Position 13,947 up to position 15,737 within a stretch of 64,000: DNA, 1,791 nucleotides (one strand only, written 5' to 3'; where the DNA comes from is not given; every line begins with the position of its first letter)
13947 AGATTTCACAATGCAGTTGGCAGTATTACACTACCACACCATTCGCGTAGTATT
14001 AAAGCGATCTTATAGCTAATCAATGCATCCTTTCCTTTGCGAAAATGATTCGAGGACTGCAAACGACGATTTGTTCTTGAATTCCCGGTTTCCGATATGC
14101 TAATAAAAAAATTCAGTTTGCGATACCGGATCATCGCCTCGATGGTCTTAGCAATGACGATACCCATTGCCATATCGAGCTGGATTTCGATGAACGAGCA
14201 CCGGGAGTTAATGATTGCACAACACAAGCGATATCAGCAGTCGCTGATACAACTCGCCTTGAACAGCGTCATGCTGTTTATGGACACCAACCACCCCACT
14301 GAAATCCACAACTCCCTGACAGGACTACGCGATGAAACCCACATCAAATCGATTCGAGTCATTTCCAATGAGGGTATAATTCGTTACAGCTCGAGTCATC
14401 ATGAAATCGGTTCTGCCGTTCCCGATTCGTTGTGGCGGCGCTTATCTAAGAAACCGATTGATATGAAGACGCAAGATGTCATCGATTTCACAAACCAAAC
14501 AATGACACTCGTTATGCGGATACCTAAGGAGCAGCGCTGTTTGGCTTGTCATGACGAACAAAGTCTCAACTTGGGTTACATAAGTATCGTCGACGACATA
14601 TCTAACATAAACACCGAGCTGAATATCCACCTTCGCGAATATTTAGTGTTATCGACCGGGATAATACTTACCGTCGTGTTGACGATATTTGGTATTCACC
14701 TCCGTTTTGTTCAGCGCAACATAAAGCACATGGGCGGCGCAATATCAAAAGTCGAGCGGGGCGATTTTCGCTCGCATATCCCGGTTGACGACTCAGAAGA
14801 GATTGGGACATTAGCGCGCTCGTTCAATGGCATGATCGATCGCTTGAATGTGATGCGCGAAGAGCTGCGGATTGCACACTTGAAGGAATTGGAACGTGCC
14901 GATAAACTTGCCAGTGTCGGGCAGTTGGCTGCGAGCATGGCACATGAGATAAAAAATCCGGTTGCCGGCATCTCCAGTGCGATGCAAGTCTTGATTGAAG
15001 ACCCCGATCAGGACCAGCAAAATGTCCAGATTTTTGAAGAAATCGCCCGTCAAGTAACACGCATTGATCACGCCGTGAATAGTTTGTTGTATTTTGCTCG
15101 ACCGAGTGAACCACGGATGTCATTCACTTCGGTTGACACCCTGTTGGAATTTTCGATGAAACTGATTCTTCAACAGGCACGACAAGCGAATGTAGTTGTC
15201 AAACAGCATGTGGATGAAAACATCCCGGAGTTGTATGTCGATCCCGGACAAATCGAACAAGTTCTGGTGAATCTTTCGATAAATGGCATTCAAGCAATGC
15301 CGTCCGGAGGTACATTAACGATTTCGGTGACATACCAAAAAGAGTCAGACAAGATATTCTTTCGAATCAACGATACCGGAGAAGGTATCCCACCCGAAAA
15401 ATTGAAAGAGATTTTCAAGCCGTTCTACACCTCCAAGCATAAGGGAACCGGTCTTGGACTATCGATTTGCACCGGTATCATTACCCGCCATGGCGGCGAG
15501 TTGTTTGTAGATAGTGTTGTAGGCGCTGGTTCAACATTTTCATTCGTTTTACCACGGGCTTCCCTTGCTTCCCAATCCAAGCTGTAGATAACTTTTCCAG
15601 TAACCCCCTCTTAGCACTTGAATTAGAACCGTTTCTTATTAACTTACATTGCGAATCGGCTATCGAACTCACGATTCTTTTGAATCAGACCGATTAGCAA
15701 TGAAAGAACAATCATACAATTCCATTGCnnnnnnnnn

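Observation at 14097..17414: Heme-containing sensor kinase plus sigma-54 activator wedged between two cytochrome clusters, each preceded by a sigma-54 promoter motif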

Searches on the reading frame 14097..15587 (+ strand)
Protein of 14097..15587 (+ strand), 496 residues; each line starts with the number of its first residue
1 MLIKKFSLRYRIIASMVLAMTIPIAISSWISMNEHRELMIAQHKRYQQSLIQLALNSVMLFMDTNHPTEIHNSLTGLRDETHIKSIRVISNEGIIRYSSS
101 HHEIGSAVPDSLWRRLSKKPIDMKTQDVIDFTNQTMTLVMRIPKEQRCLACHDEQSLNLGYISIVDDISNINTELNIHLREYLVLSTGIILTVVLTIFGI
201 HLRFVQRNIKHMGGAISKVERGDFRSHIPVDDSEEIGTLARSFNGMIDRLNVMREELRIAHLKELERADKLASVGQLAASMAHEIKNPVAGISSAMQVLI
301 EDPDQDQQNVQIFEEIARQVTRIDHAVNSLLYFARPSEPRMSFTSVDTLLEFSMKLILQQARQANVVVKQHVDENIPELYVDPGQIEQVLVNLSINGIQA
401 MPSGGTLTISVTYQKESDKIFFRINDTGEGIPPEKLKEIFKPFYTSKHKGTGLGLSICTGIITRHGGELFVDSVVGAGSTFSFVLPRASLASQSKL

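Call 8: search_protein_families(library=pfam, proteins=[window:14097-15587:+], max_evalue=0.01)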
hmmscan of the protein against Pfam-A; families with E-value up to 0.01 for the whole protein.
window:14097-15587:+ (496 aa): 6 families
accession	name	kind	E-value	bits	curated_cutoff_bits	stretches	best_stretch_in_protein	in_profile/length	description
PF02518.31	HATPase_c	-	1.5e-26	93.5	26.4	1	382-488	2-110/111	Histidine kinase-, DNA gyrase B-, and HSP90-like ATPase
PF00512.31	HisKA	-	1.2e-13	51.3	26.9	1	275-337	3-64/66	His Kinase A (phospho-acceptor) domain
PF00672.30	HAMP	-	6.1e-10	39.7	25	1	204-251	5-52/53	HAMP domain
PF21563.3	Mcp40H-20_sensor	-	0.0013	19.4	27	1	125-165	69-108/112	Methyl-accepting chemotaxis sensory transducer, class 40H, sensor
PF13589.12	HATPase_c_3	-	0.0068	16.9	25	0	387-449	4-62/137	Histidine kinase-, DNA gyrase B-, and HSP90-like ATPase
PF10090.15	HPTransfase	-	0.0091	16.2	22.9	0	388-432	34-76/123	Histidine phosphotransferase C-terminal domain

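Call 15: find_homologous_proteins(query=window:14097-15587:+)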
Query window:14097-15587:+ (496 aa): 6850 proteins with E <= 0.001 among 8000 candidates; the best 120 are listed.
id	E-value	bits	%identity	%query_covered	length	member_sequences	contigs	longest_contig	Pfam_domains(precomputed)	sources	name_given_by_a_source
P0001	0.0e+0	1088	100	100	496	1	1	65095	PF00672.31,PF02518.32,PF00512.32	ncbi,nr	ncbi:MAG: ATP-binding protein [bacterium]|nr:ATP-binding protein [bacterium]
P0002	1.4e-196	672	66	95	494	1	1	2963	PF00672.31,PF02518.32,PF00512.32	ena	-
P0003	1.3e-184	633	61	96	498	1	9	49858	PF00672.31,PF02518.32,PF00512.32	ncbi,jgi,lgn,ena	-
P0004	1.4e-153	530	51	98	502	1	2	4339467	PF00672.31,PF02518.32,PF00512.32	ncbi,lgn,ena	-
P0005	3.8e-132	460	49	95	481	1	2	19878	PF00672.31,PF02518.32,PF00512.32,PF14501.13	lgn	-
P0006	3.4e-130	453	45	98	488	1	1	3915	PF00672.31,PF02518.32,PF00512.32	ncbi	-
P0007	3.7e-128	446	45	98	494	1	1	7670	PF00672.31,PF02518.32,PF00512.32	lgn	-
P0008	3.2e-122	427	43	97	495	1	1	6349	PF00672.31,PF02518.32,PF00512.32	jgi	jgi:signal transduction histidine kinase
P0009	8.3e-119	416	45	97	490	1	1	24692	PF00672.31,PF02518.32,PF21563.4,PF00512.32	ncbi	-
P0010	2.3e-114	401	41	98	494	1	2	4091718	PF00672.31,PF02518.32,PF00512.32,PF13589.13,PF14501.13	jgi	jgi:signal transduction histidine kinase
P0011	1.9e-107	378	40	98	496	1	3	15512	PF00672.31,PF02518.32,PF00512.32,PF13589.13,PF14501.13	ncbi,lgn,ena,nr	ncbi:MAG TPA: HAMP domain-containing protein [Bacteroidetes bacterium]|nr:sensor protein ZraS [bacte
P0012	8.7e-84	300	47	61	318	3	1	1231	PF00672.31,PF02518.32,PF00512.32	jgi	jgi:two-component system NtrC family sensor kinase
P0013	1.4e-83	300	38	97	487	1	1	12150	PF00672.31,PF02518.32,PF00512.32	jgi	jgi:signal transduction histidine kinase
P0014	1.7e-83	299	36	98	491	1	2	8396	PF00672.31,PF02518.32,PF00512.32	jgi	jgi:signal transduction histidine kinase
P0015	1.8e-80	289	34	98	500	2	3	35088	PF00672.31,PF26769.1,PF02518.32,PF21563.4,PF00512.32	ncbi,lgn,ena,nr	ncbi:MAG: histidine kinase [Desulfuromonadaceae bacterium GWC2_58_13]|nr:MAG: histidine kinase [Desu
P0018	3.5e-76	275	34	97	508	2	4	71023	PF00672.31,PF26769.1,PF02518.32,PF00512.32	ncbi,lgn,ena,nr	ncbi:MAG TPA: HAMP domain-containing sensor histidine kinase [Nitrospirae bacterium]|nr:sensor prote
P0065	9.0e-55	205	30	97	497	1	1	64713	PF00672.31,PF02518.32,PF00512.32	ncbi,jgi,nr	ncbi:MAG: HAMP domain-containing protein [FCB group bacterium]|nr:HAMP domain-containing protein [FC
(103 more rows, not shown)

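Call 18: find_encoding_contigs(protein=P0003, flank=10000, max_places=2)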
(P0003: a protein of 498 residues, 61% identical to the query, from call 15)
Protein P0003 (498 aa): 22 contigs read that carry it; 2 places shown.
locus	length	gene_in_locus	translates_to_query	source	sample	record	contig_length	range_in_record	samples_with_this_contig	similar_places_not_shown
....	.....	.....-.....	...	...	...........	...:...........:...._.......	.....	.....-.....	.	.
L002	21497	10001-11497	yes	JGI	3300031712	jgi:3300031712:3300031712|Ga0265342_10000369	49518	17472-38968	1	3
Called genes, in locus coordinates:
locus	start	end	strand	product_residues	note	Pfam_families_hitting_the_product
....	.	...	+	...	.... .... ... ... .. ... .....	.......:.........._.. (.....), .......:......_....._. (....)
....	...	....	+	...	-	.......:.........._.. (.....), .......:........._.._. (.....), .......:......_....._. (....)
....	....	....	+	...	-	-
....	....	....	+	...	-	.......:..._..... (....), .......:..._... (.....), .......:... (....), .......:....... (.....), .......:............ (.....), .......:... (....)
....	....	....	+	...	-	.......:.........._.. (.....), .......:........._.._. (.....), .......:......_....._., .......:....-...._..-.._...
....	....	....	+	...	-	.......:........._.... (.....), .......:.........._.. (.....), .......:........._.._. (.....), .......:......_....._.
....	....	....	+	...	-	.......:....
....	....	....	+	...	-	-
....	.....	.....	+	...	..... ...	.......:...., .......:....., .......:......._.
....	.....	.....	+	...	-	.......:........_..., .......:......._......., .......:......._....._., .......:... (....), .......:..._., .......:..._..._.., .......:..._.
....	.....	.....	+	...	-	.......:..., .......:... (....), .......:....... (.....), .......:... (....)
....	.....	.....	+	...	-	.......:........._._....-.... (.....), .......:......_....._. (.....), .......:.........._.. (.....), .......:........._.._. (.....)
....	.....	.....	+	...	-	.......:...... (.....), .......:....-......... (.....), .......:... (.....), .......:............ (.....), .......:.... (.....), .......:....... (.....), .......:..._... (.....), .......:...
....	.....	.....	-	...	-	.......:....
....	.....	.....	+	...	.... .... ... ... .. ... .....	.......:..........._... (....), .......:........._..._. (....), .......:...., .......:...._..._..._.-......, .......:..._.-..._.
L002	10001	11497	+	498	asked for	PF00672:HAMP, PF00512:HisKA, PF02518:HATPase_c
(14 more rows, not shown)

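Call 19: find_encoding_contigs(protein=P0004, flank=10000, max_places=1)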
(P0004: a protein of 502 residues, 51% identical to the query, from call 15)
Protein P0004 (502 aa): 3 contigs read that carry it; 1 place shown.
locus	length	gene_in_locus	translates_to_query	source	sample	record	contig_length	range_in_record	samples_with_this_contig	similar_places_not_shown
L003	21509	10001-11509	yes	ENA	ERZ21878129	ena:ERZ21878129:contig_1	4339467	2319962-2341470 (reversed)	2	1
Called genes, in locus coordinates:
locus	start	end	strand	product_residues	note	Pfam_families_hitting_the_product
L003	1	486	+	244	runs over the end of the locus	PF09699:Paired_CXXCH_1 (weak)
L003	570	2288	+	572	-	-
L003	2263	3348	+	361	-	PF08450:SGL (faint), PF22807:TrAA12 (faint), PF25021:TEN_NHL (faint), PF01436:NHL (faint), PF17170:DUF5128 (faint)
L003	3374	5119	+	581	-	PF14522:Cytochrome_C7 (faint), PF14537:Cytochrom_c3_2 (faint), PF22678:Cytochrom_c_NrfB-like (faint), PF09699:Paired_CXXCH_1, PF22113:Mtrc-MtrF_II-IV_dom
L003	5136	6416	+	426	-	PF14522:Cytochrome_C7 (faint), PF14537:Cytochrom_c3_2 (weak), PF09699:Paired_CXXCH_1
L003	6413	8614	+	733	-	PF00691:OmpA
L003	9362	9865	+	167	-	-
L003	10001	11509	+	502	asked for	PF00672:HAMP, PF00512:HisKA, PF02518:HATPase_c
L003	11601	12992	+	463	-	PF00072:Response_reg, PF00158:Sigma54_activat, PF14532:Sigma54_activ_2, PF07728:AAA_5, PF25601:AAA_lid_14, PF02954:HTH_8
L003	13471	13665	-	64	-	-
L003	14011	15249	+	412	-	PF25021:TEN_NHL (faint), PF08450:SGL, PF01436:NHL (weak), PF17170:DUF5128 (weak), PF13860:FlgD_ig, PF18962:Por_Secre_tail (weak)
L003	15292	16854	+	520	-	PF02085:Cytochrom_CIII (faint), PF13435:Cytochrome_C554 (faint), PF14522:Cytochrome_C7 (faint), PF14537:Cytochrom_c3_2 (faint), PF09699:Paired_CXXCH_1 (faint)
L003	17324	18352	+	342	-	PF06977:SdiA-regulated (faint), PF08450:SGL (faint), PF22807:TrAA12 (faint), PF25021:TEN_NHL (faint), PF06739:SBBP (faint), PF17170:DUF5128, PF01436:NHL (weak)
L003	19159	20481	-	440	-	-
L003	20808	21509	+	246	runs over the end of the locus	PF13489:Methyltransf_23, PF01209:Ubie_methyltran, PF08003:Methyltransf_9 (weak), PF13649:Methyltransf_25, PF13847:Methyltransf_31, PF08241:Methyltransf_11, PF08242:Methyltransf_12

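Call 22: find_encoding_contigs(protein=P0010, flank=10000, max_places=1)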
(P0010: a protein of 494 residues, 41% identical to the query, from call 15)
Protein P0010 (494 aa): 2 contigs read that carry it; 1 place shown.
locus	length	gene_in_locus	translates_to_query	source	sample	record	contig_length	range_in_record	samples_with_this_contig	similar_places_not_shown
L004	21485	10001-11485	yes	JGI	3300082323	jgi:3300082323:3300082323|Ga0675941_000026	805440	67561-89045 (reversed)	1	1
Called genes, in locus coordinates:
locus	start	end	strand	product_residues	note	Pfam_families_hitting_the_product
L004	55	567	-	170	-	PF01584:CheW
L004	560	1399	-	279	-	PF00072:Response_reg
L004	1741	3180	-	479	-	PF00072:Response_reg, PF00158:Sigma54_activat, PF14532:Sigma54_activ_2, PF07728:AAA_5 (weak), PF25601:AAA_lid_14, PF02954:HTH_8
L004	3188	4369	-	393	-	PF00512:HisKA (faint), PF02518:HATPase_c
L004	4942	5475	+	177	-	-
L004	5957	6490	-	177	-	-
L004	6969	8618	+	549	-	PF14522:Cytochrome_C7 (faint), PF14537:Cytochrom_c3_2 (faint), PF22113:Mtrc-MtrF_II-IV_dom (faint), PF09699:Paired_CXXCH_1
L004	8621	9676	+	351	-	PF07719:TPR_2 (faint), PF13428:TPR_14 (faint), PF13424:TPR_12 (faint), PF25062:ARM_TT21_N (faint), PF13181:TPR_8 (faint), PF23914:TPR_CcmH_CycH (weak), PF14559:TPR_19, PF13432:TPR_16 (weak), +2 more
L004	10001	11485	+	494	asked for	PF00672:HAMP, PF00512:HisKA, PF02518:HATPase_c, PF13589:HATPase_c_3 (weak), PF14501:HATPase_c_5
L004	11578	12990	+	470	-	PF00072:Response_reg, PF00158:Sigma54_activat, PF14532:Sigma54_activ_2, PF00004:AAA (weak), PF07724:AAA_2 (faint), PF07728:AAA_5, PF25601:AAA_lid_14, PF02954:HTH_8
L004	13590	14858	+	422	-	PF08450:SGL, PF01731:Arylesterase (faint), PF01436:NHL (weak), PF13860:FlgD_ig (faint), PF17170:DUF5128 (weak)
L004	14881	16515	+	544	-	PF14522:Cytochrome_C7 (faint), PF14537:Cytochrom_c3_2 (faint)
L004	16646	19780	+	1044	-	PF09699:Paired_CXXCH_1 (faint)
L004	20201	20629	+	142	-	PF00072:Response_reg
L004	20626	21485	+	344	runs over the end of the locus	PF06977:SdiA-regulated (faint), PF08450:SGL (faint), PF01731:Arylesterase (faint), PF02393:US22 (faint), PF06739:SBBP (faint), PF17170:DUF5128 (faint), PF25021:TEN_NHL (faint), PF01436:NHL (weak)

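Call 23: find_encoding_contigs(protein=P0009, flank=10000, max_places=1)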
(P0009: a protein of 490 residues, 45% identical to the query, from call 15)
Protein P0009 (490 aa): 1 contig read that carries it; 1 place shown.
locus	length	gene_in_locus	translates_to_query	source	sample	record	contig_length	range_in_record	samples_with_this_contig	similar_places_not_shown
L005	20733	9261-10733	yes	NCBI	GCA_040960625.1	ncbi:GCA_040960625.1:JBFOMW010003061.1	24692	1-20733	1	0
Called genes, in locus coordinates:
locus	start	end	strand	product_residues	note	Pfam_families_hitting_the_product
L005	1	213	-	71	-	?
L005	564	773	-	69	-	PF00313:CSD, PF08206:OB_RNB (faint)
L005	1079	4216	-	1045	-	PF00873:ACR_tran, PF03176:MMPL (weak)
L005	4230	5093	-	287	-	PF25917:BSH_RND, PF25973:BSH_CzcB, PF25954:Beta-barrel_RND_2, PF25989:YknX_C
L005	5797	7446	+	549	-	PF14522:Cytochrome_C7 (faint), PF14537:Cytochrom_c3_2 (faint), PF09699:Paired_CXXCH_1, PF22113:Mtrc-MtrF_II-IV_dom (weak), PF09699:Paired_CXXCH_1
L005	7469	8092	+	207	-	PF25063:ARM_TT21_C (faint), PF07719:TPR_2 (faint), PF07721:TPR_4 (faint), PF13432:TPR_16, PF14559:TPR_19 (weak), PF23914:TPR_CcmH_CycH (weak), PF14559:TPR_19 (weak), PF13424:TPR_12 (weak), +4 more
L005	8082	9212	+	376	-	PF00578:AhpC-TSA, PF14559:TPR_19 (weak), PF00515:TPR_1 (weak), PF07719:TPR_2 (weak), PF13424:TPR_12 (weak), PF13432:TPR_16, PF13414:TPR_11 (weak), PF14559:TPR_19, +9 more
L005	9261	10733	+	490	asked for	PF21563:Mcp40H-20_sensor (weak), PF00672:HAMP, PF00512:HisKA, PF02518:HATPase_c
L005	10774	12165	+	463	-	PF00072:Response_reg, PF00158:Sigma54_activat, PF14532:Sigma54_activ_2, PF07728:AAA_5, PF25601:AAA_lid_14, PF02954:HTH_8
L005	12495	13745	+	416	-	PF01436:NHL (faint), PF08450:SGL, PF17170:DUF5128 (weak), PF13860:FlgD_ig (weak)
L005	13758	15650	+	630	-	PF09699:Paired_CXXCH_1 (faint), PF14522:Cytochrome_C7 (faint), PF14537:Cytochrom_c3_2 (faint)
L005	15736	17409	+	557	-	PF14522:Cytochrome_C7 (faint), PF14537:Cytochrom_c3_2 (faint)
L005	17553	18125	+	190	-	PF00072:Response_reg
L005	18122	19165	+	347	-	PF06977:SdiA-regulated (faint), PF08450:SGL (faint), PF06739:SBBP (faint), PF25021:TEN_NHL (faint), PF01436:NHL (faint), PF17170:DUF5128 (weak)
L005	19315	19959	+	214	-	PF14522:Cytochrome_C7 (faint), PF09699:Paired_CXXCH_1 (weak)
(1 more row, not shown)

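Call 26: find_encoding_contigs(protein=P0005, flank=10000, max_places=1)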
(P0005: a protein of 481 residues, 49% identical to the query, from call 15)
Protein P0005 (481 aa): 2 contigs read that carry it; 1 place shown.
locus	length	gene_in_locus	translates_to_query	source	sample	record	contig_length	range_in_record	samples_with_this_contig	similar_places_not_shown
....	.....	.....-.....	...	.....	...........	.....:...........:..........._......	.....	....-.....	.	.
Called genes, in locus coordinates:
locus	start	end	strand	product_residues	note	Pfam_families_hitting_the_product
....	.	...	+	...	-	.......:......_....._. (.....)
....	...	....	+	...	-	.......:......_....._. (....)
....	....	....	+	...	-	-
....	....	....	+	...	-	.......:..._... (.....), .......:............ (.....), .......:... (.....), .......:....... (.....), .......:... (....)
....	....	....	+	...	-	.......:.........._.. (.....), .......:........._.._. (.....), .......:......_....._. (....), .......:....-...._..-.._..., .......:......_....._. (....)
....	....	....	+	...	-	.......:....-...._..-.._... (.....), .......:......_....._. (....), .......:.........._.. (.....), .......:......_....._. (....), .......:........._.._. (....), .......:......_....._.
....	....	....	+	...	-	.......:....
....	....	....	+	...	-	-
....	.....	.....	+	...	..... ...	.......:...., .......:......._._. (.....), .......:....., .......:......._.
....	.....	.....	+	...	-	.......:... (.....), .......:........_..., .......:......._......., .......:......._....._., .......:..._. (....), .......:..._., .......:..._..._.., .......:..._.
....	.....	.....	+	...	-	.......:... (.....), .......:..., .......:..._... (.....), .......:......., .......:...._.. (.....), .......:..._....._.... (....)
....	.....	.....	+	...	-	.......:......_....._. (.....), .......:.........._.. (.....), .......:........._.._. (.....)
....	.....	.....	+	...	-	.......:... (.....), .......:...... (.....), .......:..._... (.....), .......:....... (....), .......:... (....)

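Call 27: find_encoding_contigs(protein=P0015, flank=10000, max_places=1)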
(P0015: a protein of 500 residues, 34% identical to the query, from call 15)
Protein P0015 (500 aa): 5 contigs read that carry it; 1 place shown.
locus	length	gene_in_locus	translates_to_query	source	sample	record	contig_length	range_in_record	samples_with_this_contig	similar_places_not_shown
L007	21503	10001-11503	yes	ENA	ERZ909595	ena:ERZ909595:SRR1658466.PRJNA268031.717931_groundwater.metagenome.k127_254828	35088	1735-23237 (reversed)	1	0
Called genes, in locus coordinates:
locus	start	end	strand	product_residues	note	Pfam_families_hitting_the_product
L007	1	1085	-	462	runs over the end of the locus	PF14522:Cytochrome_C7 (faint), PF01833:TIG (faint)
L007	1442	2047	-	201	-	PF18894:PhageMetallopep (weak)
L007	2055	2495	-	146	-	-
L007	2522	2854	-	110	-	-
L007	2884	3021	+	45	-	-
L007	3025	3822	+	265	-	PF01177:Asp_Glu_race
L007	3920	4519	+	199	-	PF10646:Germane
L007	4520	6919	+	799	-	PF02574:S-methyl_trans, PF00809:Pterin_bind, PF02607:B12-binding_2, PF02310:B12-binding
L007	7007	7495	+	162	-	-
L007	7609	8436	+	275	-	PF00456:Transketolase_N, PF13292:DXP_synthase_N, PF00676:E1_dh (weak)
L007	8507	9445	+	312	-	PF02779:Transket_pyr, PF02780:Transketolase_C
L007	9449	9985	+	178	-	-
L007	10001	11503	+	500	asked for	PF21563:Mcp40H-20_sensor (weak), PF00672:HAMP, PF26769:HAMP_PhoQ (weak), PF00512:HisKA, PF02518:HATPase_c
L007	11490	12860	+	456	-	PF00072:Response_reg, PF00158:Sigma54_activat, PF14532:Sigma54_activ_2, PF00004:AAA (weak), PF07724:AAA_2 (weak), PF07728:AAA_5, PF25601:AAA_lid_14, PF02954:HTH_8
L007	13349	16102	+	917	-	PF08308:PEGA, PF13517:FG-GAP_3, PF14783:BBS2_Mid (faint)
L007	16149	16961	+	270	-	PF09699:Paired_CXXCH_1 (faint)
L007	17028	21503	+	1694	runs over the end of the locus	PF14522:Cytochrome_C7 (faint), PF14537:Cytochrom_c3_2 (faint), PF22113:Mtrc-MtrF_II-IV_dom (faint), PF09698:GSu_C4xC__C2xCH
